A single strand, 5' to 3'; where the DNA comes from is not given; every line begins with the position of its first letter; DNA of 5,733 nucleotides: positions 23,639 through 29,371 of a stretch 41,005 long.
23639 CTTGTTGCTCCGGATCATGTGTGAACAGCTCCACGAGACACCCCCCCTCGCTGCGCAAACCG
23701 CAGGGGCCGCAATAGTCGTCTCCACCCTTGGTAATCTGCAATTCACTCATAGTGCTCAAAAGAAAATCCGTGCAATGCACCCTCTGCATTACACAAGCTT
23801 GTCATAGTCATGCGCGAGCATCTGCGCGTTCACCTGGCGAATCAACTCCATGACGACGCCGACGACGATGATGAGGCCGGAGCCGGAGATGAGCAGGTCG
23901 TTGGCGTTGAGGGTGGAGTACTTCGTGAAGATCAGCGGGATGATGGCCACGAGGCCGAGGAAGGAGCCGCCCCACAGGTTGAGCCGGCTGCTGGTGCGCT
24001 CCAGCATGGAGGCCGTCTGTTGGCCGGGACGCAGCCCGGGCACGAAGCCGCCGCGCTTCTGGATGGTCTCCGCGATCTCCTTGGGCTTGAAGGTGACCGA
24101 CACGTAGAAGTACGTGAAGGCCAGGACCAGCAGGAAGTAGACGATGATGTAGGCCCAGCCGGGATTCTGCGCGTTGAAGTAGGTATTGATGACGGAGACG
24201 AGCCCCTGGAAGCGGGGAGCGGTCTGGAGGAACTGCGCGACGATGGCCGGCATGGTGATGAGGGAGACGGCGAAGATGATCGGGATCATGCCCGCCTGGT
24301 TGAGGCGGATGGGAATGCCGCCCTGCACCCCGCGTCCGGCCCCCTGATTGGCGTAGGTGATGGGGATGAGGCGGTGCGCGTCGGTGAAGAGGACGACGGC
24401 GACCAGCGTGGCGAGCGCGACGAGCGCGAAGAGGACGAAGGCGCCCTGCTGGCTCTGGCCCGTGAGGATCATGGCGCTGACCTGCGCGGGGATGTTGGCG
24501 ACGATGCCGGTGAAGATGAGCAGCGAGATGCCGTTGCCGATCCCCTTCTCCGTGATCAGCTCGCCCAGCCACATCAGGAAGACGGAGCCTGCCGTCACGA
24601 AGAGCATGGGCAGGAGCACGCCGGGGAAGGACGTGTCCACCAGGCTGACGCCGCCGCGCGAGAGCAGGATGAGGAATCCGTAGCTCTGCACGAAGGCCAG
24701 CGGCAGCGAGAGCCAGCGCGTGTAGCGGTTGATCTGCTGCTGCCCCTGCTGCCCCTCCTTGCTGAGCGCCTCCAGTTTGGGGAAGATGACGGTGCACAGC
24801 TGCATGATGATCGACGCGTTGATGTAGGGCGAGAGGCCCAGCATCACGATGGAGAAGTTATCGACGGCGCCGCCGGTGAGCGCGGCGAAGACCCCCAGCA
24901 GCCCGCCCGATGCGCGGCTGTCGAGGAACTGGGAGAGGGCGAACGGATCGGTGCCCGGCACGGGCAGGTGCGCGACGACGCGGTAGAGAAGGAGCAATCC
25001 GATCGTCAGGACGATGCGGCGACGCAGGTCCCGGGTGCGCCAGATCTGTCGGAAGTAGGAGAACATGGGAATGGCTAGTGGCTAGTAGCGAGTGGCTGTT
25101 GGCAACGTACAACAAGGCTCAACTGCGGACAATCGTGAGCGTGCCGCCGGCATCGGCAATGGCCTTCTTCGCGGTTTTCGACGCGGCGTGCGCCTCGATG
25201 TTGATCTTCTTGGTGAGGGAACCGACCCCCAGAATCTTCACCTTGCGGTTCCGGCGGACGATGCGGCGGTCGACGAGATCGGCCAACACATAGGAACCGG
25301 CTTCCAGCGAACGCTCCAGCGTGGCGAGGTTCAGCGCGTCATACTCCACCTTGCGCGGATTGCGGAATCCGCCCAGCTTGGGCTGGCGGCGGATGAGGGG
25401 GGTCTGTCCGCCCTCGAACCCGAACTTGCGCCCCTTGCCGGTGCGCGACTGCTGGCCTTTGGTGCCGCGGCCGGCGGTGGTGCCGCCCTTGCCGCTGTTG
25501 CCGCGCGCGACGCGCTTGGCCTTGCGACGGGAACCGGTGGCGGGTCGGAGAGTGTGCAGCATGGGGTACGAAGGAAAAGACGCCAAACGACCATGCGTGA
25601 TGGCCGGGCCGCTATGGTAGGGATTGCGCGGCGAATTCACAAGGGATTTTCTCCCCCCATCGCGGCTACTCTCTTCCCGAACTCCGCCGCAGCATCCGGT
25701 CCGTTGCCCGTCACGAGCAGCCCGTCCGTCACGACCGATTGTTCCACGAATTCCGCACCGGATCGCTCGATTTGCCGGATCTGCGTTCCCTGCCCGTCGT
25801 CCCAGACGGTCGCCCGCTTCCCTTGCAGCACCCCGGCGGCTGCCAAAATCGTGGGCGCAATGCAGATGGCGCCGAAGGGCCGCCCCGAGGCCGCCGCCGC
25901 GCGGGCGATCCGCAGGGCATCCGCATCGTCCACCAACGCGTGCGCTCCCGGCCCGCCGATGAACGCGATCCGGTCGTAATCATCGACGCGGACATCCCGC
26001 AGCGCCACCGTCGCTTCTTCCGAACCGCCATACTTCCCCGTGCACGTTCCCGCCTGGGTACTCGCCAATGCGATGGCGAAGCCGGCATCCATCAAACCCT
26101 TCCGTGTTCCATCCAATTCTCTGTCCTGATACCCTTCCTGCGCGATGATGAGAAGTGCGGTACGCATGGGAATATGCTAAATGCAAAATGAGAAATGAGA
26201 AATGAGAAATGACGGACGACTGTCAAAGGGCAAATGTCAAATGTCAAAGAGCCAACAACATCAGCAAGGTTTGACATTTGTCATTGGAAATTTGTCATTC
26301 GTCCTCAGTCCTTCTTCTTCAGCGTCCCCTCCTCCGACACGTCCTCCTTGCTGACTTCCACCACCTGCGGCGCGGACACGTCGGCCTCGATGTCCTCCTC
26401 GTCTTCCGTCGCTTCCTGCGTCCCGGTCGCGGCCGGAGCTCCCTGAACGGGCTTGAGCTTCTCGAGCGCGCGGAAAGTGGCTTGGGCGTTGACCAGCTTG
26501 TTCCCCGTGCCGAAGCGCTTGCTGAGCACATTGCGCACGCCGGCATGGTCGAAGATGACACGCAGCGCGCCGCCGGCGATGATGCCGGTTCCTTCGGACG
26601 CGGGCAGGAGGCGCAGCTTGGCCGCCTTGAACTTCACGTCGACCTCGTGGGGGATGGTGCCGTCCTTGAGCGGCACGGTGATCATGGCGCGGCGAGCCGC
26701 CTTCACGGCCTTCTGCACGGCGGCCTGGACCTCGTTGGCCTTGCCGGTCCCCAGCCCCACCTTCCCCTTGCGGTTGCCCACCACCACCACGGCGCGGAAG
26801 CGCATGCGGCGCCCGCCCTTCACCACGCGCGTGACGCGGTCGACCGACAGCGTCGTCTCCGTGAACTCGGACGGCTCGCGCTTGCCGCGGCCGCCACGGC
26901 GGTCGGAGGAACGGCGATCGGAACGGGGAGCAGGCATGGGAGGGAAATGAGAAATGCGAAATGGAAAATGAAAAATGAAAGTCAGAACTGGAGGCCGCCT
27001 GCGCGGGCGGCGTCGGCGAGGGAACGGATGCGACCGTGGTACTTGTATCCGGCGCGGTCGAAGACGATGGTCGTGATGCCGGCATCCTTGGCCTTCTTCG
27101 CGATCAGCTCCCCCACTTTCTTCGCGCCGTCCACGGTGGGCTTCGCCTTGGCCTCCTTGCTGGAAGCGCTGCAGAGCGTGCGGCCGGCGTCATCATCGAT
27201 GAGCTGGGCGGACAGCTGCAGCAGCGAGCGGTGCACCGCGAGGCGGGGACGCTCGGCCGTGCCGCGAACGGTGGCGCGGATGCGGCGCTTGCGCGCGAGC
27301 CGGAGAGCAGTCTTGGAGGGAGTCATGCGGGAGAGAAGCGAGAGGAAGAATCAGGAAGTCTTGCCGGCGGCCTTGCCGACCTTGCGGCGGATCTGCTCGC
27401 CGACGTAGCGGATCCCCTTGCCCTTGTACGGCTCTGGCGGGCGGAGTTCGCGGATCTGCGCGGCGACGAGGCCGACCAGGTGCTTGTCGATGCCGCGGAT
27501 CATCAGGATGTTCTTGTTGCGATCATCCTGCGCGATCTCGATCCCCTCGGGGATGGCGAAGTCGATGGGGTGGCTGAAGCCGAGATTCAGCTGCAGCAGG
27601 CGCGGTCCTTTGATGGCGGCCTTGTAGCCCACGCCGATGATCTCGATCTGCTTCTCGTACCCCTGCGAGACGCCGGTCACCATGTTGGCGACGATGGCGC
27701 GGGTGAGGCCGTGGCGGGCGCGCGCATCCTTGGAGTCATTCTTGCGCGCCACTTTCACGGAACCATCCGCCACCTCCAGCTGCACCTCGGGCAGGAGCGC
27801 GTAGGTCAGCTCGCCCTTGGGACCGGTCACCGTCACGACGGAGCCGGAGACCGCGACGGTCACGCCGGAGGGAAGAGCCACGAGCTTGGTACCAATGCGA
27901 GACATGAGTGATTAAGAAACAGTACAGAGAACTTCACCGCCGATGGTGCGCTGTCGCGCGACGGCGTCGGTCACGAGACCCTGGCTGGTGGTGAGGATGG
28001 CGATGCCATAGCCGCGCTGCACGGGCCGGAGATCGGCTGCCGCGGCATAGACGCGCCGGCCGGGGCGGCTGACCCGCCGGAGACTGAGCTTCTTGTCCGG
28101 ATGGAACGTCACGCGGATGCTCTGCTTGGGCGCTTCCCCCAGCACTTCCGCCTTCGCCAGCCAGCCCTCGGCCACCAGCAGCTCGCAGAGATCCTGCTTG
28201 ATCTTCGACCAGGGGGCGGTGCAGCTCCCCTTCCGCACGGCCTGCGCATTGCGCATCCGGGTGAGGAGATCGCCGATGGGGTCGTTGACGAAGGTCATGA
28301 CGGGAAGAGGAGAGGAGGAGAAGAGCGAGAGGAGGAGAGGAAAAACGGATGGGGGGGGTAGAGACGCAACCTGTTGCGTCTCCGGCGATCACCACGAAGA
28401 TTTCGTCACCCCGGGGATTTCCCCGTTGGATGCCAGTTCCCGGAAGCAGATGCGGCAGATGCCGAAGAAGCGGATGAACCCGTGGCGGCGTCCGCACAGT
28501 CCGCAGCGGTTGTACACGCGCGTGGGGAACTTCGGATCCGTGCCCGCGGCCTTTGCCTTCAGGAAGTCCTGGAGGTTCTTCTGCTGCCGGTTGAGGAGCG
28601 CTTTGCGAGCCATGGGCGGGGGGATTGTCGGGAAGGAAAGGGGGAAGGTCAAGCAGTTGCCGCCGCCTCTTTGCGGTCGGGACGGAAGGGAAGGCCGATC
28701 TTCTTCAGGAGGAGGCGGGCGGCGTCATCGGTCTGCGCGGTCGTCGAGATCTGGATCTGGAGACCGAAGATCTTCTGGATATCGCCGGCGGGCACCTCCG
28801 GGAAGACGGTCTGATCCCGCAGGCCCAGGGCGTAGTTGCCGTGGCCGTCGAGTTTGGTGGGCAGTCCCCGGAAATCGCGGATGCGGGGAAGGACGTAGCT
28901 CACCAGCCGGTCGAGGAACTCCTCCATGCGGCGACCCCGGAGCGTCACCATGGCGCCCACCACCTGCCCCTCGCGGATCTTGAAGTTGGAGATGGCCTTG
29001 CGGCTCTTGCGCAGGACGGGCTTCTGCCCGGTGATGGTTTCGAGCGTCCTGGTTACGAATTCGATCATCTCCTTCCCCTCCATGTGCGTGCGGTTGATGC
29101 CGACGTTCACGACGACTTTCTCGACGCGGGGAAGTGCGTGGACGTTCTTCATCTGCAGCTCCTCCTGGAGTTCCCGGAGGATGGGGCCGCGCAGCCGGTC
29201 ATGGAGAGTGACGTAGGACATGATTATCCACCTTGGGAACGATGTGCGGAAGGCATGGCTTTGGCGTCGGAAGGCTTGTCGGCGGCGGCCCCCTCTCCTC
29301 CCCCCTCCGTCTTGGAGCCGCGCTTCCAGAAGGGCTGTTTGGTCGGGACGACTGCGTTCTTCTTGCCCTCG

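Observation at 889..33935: Window-wide system of heptanucleotide tandem arrays filling intercistronic spacers (STRR-like)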

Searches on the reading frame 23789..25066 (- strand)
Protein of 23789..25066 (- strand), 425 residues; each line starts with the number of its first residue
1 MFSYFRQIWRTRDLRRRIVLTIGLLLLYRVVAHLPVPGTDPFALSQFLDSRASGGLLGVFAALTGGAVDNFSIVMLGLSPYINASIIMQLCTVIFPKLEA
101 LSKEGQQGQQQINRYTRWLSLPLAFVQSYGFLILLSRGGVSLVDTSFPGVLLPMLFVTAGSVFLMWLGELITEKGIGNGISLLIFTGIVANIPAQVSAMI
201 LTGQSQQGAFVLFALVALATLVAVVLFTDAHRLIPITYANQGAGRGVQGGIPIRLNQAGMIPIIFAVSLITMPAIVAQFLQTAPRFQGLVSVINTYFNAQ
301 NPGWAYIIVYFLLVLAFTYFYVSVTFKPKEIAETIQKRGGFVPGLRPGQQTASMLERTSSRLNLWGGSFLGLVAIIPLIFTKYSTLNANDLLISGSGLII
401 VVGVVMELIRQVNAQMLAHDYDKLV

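Call 11: search_protein_families(library=ncbifam, proteins=[window:23789-25066:-])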
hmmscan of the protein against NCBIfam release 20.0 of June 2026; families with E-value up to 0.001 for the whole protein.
window:23789-25066:- (425 aa): 3 families
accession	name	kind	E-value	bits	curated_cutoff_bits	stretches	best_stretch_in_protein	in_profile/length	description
TIGR00967.1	3a0501s007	equivalog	1e-103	347.4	253.6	1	15-419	1-412/414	preprotein translocase subunit SecY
NF009082.0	PRK12417.1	equivalog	5.7e-50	170.1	353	1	15-424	13-401/406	accessory Sec system protein translocase subunit SecY2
TIGR02920.1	acc_sec_Y2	equivalog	8.9e-47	159.7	249.6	1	16-424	4-394/395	accessory Sec system protein translocase subunit SecY2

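Call 12: find_related_loci(query=window:23789-25066:-, collection=genome_contigs, flank=10000)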
Query window:23789-25066:- (425 aa) in genome_contigs; peptide patterns used: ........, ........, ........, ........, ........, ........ (x = any residue, [..] = any of these).
600 stretches matched a pattern (row limit reached: there are more); 594 encode a relative of the query (tblastn E <= 1e-3); the best 80 are kept; 80 distinct loci.
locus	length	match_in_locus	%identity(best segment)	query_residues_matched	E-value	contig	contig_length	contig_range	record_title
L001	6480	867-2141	76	1-425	0e+0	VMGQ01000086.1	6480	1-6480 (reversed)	MAG: Candidatus Peregrinibacteria bacterium Greene1014_49 Greene101449_scaffold_6541, whole genome shotgun sequence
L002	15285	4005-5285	75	1-425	0e+0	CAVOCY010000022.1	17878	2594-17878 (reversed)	MAG: Candidatus Gracilibacteria bacterium isolate CBN3_331.42 genome assembly, contig: Ga0302139_10000551, whole genome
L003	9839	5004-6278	75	1-425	0e+0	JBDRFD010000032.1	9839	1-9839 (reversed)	MAG: Patescibacteria group bacterium isolate MEGAHIT-group-1.352 k141_10826693, whole genome shotgun sequence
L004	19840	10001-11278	73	1-425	0e+0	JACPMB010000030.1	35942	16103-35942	MAG: Candidatus Peregrinibacteria bacterium isolate NC_groundwater_536_Ag_S-0.1um_55_10 S35_SO-1_scaffold_338849, whole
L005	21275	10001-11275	74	1-425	0e+0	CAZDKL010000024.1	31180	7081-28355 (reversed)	MAG TPA_asm: uncultured Candidatus Peribacteria bacterium isolate SRP077602_co6_363 genome assembly, contig: NODE_2393_l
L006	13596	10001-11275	75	1-425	0e+0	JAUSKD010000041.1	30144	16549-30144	MAG: Candidatus Peribacter sp. isolate E14_metabat.bin.351 E14_k141_881058, whole genome shotgun sequence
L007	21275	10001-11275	75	1-425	0e+0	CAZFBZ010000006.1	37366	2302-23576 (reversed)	MAG TPA_asm: uncultured Candidatus Peribacteria bacterium isolate SRP342105_co2_218 genome assembly, contig: NODE_1097_l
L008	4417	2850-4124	74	1-425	0e+0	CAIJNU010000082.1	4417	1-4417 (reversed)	uncultured Candidatus Peregrinibacteria bacterium isolate AlinenLipids_bin-9222 genome assembly, contig: bin-9222:082/12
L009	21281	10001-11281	74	1-425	0e+0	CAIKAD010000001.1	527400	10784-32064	uncultured Candidatus Peregrinibacteria bacterium isolate LaPlata_bin-1026 genome assembly, contig: bin-1026:1/5, whole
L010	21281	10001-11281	71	1-425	0e+0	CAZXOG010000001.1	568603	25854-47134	MAG TPA_asm: uncultured Candidatus Peribacteria bacterium isolate binchicken_co115_80 genome assembly, contig: NODE_7_le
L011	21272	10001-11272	75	1-425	0e+0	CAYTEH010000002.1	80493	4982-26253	MAG TPA_asm: uncultured Candidatus Peribacteria bacterium isolate binchicken_co105_446 genome assembly, contig: NODE_319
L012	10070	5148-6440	55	1-424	6e-154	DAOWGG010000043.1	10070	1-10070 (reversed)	MAG TPA_asm: Candidatus Peregrinibacteria bacterium isolate CSMAG_1985 CSMAG_1985_k141_2021161_length_10070_cov_7.0000,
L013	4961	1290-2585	53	3-423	8e-147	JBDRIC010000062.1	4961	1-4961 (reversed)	MAG: Patescibacteria group bacterium isolate MEGAHIT-group-1.566 k141_1964433, whole genome shotgun sequence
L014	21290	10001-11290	52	1-423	1e-142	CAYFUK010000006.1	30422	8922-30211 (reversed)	MAG TPA_asm: uncultured Candidatus Peribacteria bacterium isolate ERP107533_co1_54 genome assembly, contig: NODE_726_len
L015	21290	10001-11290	51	1-423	2e-142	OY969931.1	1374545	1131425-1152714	MAG: uncultured bacterium isolate MFD02416.bin.c.2 genome assembly, chromosome: 1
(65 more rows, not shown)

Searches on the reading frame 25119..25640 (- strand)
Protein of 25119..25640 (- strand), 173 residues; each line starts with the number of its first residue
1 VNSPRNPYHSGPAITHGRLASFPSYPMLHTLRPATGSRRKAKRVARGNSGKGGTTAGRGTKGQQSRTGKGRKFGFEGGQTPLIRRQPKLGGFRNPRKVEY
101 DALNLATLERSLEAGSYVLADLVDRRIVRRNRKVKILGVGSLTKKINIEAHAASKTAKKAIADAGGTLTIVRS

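Call 11: search_protein_families(library=ncbifam, proteins=[window:25119-25640:-])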
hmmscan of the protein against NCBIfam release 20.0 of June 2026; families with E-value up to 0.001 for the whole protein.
window:25119-25640:- (173 aa): 2 families
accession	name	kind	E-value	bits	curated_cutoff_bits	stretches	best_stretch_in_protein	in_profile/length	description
TIGR01071.1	rplO_bact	equivalog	1.4e-38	131.9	77.95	1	28-168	2-143/144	50S ribosomal protein L15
NF003079.0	PRK04005.1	equivalog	1.9e-05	24.3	85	1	135-168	68-101/121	50S ribosomal protein L18e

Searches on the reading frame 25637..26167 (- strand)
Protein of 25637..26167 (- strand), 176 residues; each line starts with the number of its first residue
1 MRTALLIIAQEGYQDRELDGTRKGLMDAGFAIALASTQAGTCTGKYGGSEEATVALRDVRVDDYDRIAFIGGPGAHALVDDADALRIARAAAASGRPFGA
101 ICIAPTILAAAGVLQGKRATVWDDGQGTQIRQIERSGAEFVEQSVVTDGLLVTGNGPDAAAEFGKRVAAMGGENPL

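Call 11: search_protein_families(library=ncbifam, proteins=[window:25637-26167:-])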
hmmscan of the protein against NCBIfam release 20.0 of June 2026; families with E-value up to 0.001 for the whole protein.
window:25637-26167:- (176 aa): 4 families
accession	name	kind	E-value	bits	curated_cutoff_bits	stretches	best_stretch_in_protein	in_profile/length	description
TIGR01382.1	PfpI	subfamily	1.8e-26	92.7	139.05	1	5-168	2-165/169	DJ-1/PfpI/YhbO family deglycase/protease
NF040823.1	deglyc_PfpI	equivalog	1.2e-19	70.7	330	1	5-157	3-151/166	deglycase PfpI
TIGR01383.1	not_thiJ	equivalog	3.8e-15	56.1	131.25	1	5-168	2-165/180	DJ-1 family glyoxalase III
NF008747.0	PRK11780.1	equivalog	1.4e-05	25.1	180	1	82-144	115-175/218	isoprenoid biosynthesis glyoxalase ElbB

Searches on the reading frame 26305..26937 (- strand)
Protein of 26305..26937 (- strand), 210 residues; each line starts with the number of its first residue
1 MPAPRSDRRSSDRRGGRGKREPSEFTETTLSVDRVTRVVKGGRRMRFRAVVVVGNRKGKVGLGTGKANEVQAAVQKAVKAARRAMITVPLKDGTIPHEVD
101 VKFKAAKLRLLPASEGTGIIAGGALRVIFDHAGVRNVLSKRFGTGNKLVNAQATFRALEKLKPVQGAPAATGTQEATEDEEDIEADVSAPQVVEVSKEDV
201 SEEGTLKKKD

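Call 11: search_protein_families(library=ncbifam, proteins=[window:26305-26937:-])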
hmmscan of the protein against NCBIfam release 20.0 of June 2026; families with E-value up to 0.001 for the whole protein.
window:26305-26937:- (210 aa): 3 families
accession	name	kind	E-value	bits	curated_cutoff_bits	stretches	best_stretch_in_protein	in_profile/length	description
TIGR01021.1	rpsE_bact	equivalog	5.6e-54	182.2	164.05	1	23-164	2-143/156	30S ribosomal protein S5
NF003125.0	PRK04044.1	equivalog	9.6e-27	93.9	252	1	26-166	52-203/213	30S ribosomal protein S5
TIGR01020.1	uS5_euk_arch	equivalog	1.5e-26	93.2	181.65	1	27-166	52-202/212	30S ribosomal protein S5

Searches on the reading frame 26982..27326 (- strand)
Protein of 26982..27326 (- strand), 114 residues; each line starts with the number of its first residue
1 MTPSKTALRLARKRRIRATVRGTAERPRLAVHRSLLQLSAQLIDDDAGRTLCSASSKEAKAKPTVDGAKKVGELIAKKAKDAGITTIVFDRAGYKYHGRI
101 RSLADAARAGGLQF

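Call 27: search_protein_families(library=ncbifam, proteins=[window:26982-27326:-], max_evalue=0.00001)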
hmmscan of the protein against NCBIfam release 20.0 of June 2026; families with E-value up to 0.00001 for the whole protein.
window:26982-27326:- (114 aa): 1 family
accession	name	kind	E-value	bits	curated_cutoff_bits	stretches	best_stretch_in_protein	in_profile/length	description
TIGR00060.1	L18_bact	equivalog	5e-35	120.3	87.85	1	5-114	1-114/114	50S ribosomal protein L18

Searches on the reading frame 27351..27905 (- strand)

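Call 27: search_protein_families(library=ncbifam, proteins=[window:27351-27905:-], max_evalue=0.00001)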
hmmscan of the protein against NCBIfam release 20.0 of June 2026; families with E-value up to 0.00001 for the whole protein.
window:27351-27905:- (184 aa): 3 families
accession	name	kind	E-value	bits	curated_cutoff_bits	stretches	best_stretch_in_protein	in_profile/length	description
TIGR03654.1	L6_bact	equivalog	2.9e-68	229.1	168.55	1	2-179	1-175/175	50S ribosomal protein L6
NF004037.0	PRK05518.1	equivalog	7.1e-20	71.5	184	1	7-153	8-155/181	50S ribosomal protein L6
TIGR03653.1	uL6_arch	equivalog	6.8e-19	68.4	185.4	1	8-153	3-149/170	50S ribosomal protein L6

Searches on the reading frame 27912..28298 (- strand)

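Call 27: search_protein_families(library=ncbifam, proteins=[window:27912-28298:-], max_evalue=0.00001)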
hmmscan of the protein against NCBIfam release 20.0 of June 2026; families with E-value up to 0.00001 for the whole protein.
window:27912-28298:- (128 aa): 2 families
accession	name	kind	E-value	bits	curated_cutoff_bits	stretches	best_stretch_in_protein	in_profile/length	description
NF001109.0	PRK00136.1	equivalog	3.4e-36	124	119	1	4-127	3-130/131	30S ribosomal protein S8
NF003115.0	PRK04034.1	equivalog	6.8e-10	38.8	126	1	4-126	3-128/130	30S ribosomal protein S8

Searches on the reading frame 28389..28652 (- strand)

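Call 27: search_protein_families(library=ncbifam, proteins=[window:28389-28652:-], max_evalue=0.00001)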
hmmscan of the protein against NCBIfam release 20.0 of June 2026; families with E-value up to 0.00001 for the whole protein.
window:28389-28652:- (87 aa): 4 families
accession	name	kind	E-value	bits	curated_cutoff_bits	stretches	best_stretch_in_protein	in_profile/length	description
NF005974.0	PRK08061.1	equivalog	1.3e-26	92.4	77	1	37-87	11-61/61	type Z 30S ribosomal protein S14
NF006477.0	PRK08881.1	equivalog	1.6e-17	63.9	77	1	43-87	57-101/101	30S ribosomal protein S14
NF005370.0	PRK06911.1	equivalog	1.3e-10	41.1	187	1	43-87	56-100/100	30S ribosomal protein S14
NF004424.0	PRK05766.1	equivalog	3e-08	33.4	54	1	40-75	9-46/54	30S ribosomal protein S14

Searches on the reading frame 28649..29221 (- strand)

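Call 27: search_protein_families(library=ncbifam, proteins=[window:28649-29221:-], max_evalue=0.00001)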
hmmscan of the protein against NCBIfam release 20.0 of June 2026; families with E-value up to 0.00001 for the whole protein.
window:28649-29221:- (190 aa): 2 families
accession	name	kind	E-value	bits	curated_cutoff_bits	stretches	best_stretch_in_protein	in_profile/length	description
NF000585.0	PRK00010.1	equivalog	1.9e-64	216.8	186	1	6-180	5-179/181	50S ribosomal protein L5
NF003258.0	PRK04219.1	equivalog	7.4e-23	81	166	1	22-160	6-135/178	50S ribosomal protein L5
